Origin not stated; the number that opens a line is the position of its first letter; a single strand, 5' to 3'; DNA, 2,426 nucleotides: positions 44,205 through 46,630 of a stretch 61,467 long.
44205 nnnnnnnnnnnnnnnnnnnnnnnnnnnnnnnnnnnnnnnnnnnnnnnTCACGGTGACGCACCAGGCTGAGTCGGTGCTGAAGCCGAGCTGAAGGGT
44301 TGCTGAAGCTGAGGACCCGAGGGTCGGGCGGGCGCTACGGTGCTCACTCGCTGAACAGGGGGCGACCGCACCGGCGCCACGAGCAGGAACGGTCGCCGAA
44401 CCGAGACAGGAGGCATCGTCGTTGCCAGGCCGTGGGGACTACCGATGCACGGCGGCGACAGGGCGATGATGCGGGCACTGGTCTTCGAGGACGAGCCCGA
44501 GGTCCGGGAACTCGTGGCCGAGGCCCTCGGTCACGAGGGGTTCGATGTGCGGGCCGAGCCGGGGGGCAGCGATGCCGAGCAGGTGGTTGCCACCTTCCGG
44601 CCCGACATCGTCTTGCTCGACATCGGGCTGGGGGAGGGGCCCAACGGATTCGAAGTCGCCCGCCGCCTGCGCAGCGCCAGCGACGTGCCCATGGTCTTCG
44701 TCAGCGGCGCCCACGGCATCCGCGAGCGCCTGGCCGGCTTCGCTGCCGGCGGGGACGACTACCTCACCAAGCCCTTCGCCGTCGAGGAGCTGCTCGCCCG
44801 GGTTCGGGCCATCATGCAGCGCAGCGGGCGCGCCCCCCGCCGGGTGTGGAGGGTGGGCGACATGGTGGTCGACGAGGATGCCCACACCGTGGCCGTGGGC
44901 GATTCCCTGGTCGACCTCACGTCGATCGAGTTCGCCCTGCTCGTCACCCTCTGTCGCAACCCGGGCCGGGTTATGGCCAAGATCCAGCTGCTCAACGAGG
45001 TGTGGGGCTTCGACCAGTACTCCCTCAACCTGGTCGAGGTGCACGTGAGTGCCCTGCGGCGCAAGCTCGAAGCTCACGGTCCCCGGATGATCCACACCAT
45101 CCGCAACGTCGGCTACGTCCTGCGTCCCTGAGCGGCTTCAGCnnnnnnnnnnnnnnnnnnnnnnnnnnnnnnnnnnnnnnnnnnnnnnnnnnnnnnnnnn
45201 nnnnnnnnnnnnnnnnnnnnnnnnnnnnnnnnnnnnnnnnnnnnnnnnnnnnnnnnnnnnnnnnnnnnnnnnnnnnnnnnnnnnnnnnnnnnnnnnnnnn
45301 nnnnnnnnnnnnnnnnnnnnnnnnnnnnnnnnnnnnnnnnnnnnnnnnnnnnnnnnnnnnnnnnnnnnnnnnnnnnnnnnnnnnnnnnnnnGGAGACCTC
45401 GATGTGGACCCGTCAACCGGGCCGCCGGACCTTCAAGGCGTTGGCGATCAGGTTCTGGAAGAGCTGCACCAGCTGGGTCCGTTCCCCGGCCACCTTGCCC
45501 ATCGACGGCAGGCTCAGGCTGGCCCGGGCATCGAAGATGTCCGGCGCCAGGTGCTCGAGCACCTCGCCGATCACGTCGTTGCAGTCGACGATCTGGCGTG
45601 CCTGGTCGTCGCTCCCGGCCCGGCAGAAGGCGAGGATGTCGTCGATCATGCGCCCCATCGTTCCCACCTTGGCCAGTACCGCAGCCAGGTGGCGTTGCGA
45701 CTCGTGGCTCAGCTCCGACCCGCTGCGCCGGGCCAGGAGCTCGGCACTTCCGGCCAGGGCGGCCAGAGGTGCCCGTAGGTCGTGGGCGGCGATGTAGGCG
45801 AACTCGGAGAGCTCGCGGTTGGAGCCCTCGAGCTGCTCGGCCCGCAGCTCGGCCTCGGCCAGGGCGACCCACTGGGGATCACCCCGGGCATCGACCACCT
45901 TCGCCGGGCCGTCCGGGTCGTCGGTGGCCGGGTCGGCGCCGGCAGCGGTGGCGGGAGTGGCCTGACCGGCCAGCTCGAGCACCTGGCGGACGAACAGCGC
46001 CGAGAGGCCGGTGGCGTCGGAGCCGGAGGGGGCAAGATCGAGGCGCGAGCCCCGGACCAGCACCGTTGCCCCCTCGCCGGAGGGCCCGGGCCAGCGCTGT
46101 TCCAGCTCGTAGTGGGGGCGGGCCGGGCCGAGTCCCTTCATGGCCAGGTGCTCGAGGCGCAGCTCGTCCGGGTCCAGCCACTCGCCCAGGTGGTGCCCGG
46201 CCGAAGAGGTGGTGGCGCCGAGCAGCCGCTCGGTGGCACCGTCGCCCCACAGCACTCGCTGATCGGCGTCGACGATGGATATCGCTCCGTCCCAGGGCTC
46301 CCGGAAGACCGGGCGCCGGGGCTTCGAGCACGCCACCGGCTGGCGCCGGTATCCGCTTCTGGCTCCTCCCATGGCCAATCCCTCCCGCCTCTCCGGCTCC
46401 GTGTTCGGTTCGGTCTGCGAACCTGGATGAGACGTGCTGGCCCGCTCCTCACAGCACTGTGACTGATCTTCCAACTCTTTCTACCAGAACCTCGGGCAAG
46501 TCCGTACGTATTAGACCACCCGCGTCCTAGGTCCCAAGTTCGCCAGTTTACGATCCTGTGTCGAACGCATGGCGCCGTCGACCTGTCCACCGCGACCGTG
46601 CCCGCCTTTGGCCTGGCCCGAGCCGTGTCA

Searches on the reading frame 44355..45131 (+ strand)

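Call 44: search_protein_families(library=pfam, proteins=[window:44355-45131:+], max_evalue=0.0001)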
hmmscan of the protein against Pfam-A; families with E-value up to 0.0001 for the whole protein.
window:44355-45131:+ (258 aa): 2 families
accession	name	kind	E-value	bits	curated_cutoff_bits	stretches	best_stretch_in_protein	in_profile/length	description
PF00486.34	Trans_reg_C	-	4.5e-23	81.5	26.2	1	186-256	4-77/77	Transcriptional regulatory protein, C terminal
PF00072.30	Response_reg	-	1.9e-20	73.5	30.2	1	42-151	2-111/111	Response regulator receiver domain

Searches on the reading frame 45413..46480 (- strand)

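Call 44: search_protein_families(library=pfam, proteins=[window:45413-46480:-], max_evalue=0.0001)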
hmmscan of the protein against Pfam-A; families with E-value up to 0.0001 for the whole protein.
window:45413-46480:- (355 aa): 1 family
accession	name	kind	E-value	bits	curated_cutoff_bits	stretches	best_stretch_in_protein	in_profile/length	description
PF00512.31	HisKA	-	1.5e-11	44.6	26.9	1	224-288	2-63/66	His Kinase A (phospho-acceptor) domain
